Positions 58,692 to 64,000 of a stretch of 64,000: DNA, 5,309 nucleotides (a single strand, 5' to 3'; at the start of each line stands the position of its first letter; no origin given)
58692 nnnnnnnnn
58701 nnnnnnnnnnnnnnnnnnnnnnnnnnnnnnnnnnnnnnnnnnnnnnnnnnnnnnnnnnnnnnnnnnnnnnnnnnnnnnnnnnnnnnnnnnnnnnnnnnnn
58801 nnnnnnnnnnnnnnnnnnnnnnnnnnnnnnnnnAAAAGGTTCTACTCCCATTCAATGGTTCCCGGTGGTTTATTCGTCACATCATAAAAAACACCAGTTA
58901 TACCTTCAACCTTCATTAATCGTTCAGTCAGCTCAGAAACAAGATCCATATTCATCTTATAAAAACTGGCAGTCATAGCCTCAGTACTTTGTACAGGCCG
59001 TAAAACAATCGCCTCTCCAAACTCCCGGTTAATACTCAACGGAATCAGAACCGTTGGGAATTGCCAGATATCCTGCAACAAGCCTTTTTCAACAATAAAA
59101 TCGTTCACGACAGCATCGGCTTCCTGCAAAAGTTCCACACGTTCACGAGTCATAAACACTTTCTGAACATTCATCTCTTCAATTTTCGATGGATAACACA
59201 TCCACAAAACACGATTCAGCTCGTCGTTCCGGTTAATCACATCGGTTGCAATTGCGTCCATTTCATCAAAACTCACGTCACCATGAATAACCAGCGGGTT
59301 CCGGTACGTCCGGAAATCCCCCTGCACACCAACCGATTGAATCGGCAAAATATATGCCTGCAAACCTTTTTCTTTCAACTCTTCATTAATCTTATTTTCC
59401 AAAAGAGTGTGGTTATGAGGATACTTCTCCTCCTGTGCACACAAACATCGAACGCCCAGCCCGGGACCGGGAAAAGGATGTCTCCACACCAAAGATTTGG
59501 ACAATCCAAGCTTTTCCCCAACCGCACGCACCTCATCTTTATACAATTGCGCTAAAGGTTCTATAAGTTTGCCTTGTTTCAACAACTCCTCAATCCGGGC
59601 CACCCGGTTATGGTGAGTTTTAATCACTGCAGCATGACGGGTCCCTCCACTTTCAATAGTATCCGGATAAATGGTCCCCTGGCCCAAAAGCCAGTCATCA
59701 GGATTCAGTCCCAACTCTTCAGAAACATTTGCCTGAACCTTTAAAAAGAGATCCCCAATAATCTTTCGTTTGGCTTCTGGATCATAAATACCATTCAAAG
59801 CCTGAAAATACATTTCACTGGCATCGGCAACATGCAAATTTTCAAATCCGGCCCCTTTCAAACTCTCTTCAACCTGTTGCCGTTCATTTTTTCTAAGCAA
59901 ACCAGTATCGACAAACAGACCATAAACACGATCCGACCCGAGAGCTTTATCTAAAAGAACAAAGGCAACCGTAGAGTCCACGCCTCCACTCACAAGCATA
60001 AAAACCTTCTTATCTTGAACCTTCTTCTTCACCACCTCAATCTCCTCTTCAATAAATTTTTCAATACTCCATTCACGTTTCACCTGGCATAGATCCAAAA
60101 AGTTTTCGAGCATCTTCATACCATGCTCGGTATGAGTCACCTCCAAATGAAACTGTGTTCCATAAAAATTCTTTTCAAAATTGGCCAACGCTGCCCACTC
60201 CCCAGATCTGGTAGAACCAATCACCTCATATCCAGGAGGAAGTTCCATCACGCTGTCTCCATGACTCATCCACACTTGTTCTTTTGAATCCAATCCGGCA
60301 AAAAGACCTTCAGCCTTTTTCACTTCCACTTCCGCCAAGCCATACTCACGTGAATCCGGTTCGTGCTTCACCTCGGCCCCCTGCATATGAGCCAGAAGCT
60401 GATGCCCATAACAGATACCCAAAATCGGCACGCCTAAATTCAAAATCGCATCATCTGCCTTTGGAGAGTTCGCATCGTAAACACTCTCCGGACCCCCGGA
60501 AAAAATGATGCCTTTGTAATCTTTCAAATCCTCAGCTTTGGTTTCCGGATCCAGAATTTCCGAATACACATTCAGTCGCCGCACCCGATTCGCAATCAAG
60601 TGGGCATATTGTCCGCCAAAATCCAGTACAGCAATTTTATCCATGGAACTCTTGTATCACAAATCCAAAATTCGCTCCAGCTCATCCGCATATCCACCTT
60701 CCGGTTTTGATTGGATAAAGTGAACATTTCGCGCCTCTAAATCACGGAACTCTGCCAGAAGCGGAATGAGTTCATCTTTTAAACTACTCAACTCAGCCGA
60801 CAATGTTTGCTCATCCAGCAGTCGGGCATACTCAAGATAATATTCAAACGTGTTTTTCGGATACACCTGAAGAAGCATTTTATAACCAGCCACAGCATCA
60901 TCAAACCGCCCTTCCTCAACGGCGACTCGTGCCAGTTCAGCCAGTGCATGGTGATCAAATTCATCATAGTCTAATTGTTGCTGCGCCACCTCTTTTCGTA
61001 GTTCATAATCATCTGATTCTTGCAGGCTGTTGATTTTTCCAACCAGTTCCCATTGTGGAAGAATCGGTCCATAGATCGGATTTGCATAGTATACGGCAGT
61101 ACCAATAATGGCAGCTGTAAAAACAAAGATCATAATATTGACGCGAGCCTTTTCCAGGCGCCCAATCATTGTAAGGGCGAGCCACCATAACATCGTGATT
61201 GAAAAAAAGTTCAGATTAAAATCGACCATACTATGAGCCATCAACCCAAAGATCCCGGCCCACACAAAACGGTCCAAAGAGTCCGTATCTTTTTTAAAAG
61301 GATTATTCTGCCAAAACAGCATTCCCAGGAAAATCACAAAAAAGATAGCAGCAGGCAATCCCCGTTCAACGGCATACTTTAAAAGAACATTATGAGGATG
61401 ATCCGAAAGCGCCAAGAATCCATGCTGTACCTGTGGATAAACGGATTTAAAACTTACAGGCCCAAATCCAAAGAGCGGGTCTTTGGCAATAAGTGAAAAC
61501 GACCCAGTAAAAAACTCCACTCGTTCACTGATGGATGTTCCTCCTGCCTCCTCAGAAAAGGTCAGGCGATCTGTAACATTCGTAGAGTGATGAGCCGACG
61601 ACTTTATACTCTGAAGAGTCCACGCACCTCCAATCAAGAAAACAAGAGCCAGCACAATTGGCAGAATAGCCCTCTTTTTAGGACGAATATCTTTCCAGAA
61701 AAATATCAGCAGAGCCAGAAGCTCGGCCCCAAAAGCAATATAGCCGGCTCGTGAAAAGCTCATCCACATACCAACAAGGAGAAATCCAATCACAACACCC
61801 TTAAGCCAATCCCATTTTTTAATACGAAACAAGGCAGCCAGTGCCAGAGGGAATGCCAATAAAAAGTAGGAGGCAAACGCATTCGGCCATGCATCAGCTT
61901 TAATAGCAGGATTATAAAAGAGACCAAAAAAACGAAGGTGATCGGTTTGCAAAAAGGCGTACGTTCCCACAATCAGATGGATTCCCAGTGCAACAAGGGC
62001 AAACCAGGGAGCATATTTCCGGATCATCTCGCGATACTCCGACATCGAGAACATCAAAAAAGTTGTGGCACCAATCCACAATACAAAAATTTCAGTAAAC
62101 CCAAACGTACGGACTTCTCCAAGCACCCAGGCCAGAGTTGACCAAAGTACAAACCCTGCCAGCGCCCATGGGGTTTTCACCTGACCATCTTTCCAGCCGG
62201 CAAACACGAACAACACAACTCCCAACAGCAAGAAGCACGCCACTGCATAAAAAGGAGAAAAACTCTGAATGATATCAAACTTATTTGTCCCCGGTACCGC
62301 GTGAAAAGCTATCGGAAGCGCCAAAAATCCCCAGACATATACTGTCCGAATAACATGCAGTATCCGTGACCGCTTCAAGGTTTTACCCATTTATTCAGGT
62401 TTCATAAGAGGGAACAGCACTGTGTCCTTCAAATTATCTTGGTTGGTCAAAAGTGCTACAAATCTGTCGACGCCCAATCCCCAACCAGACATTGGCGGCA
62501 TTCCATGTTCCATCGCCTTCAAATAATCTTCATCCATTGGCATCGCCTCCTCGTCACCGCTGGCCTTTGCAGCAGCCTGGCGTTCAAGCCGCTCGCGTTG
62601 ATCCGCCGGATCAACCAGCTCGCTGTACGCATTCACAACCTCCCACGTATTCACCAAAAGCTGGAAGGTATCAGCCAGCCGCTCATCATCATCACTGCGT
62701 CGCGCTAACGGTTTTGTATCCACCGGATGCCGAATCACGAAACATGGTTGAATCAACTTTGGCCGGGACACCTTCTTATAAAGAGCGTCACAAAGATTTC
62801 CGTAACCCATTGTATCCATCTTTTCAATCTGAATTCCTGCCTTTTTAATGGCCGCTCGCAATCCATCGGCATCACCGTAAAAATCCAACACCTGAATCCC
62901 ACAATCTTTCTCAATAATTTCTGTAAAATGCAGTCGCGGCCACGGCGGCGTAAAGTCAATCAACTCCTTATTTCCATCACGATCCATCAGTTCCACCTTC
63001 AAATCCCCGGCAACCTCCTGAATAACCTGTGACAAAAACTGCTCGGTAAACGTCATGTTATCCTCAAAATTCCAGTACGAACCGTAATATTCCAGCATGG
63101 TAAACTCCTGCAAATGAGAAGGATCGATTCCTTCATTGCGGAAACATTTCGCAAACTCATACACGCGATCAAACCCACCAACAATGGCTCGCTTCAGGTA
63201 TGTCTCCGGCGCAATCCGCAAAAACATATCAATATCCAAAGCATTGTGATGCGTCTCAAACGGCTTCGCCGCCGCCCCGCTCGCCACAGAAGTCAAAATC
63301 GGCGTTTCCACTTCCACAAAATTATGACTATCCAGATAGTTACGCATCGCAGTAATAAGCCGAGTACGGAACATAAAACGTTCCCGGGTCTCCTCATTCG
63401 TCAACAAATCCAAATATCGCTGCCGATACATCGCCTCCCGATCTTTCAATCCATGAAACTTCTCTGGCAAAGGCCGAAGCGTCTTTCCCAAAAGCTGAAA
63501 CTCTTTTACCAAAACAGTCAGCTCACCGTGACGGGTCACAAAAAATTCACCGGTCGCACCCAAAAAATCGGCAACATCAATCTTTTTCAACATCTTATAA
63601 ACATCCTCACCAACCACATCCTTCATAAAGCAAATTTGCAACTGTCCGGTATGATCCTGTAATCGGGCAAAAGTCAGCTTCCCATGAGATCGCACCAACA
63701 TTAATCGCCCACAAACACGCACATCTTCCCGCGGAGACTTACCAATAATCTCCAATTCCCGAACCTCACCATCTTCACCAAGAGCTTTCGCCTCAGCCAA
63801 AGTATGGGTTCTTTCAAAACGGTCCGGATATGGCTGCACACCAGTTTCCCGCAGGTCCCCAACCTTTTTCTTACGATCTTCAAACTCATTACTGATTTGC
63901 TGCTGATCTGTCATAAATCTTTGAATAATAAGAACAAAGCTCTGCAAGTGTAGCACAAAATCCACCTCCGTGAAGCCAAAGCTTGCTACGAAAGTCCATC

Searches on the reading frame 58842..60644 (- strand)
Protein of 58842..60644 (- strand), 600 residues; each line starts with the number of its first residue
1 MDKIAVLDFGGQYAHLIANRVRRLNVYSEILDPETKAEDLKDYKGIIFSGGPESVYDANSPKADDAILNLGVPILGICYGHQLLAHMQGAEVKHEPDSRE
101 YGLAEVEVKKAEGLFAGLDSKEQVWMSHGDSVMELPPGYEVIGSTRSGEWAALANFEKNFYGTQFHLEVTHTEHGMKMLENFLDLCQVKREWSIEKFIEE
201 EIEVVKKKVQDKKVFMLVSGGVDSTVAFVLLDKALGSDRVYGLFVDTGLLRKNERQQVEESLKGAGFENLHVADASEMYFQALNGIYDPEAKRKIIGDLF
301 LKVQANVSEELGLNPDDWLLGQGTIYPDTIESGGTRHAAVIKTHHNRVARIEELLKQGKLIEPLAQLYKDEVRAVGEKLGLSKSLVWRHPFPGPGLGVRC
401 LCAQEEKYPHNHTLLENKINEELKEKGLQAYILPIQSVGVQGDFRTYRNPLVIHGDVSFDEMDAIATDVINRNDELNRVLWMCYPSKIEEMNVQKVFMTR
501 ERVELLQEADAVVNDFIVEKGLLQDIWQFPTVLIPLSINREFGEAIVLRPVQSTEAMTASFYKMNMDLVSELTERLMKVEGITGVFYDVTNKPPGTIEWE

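Call 51: search_protein_families(library=pfam, proteins=[window:58842-60644:-], max_evalue=0.00001)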
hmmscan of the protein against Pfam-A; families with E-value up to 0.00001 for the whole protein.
window:58842-60644:- (600 aa): 4 families
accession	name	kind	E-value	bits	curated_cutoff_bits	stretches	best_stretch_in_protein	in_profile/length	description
PF00117.34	GATase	-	5.3e-43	147.3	22.8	1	6-183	2-187/190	Glutamine amidotransferase class-I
PF00958.27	GMP_synt_C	-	1.3e-24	86.4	27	1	517-599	3-92/92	GMP synthase C terminal domain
PF02540.23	NAD_synthase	-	4e-07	29.9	21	0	197-258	8-65/242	NAD synthase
PF07722.19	Peptidase_C26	-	3.7e-06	27.3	20.5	0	66-168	100-219/219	Peptidase C26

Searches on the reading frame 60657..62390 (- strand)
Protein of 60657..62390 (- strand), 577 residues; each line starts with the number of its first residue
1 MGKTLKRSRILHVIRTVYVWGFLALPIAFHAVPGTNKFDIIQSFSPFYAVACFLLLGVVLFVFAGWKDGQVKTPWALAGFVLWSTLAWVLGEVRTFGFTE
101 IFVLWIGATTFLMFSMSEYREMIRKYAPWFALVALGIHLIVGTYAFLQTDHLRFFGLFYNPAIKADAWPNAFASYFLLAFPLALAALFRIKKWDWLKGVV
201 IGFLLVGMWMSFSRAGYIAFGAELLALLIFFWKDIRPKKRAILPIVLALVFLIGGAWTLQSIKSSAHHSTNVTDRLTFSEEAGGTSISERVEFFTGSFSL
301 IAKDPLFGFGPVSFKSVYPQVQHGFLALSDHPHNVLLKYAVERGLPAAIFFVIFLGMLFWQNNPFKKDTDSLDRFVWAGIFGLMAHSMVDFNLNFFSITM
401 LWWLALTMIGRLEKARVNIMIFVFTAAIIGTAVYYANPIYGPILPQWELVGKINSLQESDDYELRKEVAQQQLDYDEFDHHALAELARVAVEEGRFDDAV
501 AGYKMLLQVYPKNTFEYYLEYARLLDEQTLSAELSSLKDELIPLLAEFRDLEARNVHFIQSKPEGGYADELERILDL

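Call 51: search_protein_families(library=pfam, proteins=[window:60657-62390:-], max_evalue=0.00001)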
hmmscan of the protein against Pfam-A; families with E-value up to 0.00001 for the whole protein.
window:60657-62390:- (577 aa): 1 family
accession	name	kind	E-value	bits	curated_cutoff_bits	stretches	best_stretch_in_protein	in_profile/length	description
PF04932.20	Wzy_C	-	3.1e-20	72.9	31.7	1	202-352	4-149/149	O-Antigen ligase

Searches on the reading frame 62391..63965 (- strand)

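Call 51: search_protein_families(library=pfam, proteins=[window:62391-63965:-], max_evalue=0.00001)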
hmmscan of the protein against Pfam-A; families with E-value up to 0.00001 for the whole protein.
window:62391-63965:- (524 aa): 2 families
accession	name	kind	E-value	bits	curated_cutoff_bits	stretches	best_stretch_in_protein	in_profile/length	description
PF00152.25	tRNA-synt_2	-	1.2e-83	281.2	25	1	176-521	2-307/308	tRNA synthetases class II (D, K and N)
PF01336.31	tRNA_anti-codon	-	4.1e-14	52.7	27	1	82-159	1-75/75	OB-fold nucleic acid binding domain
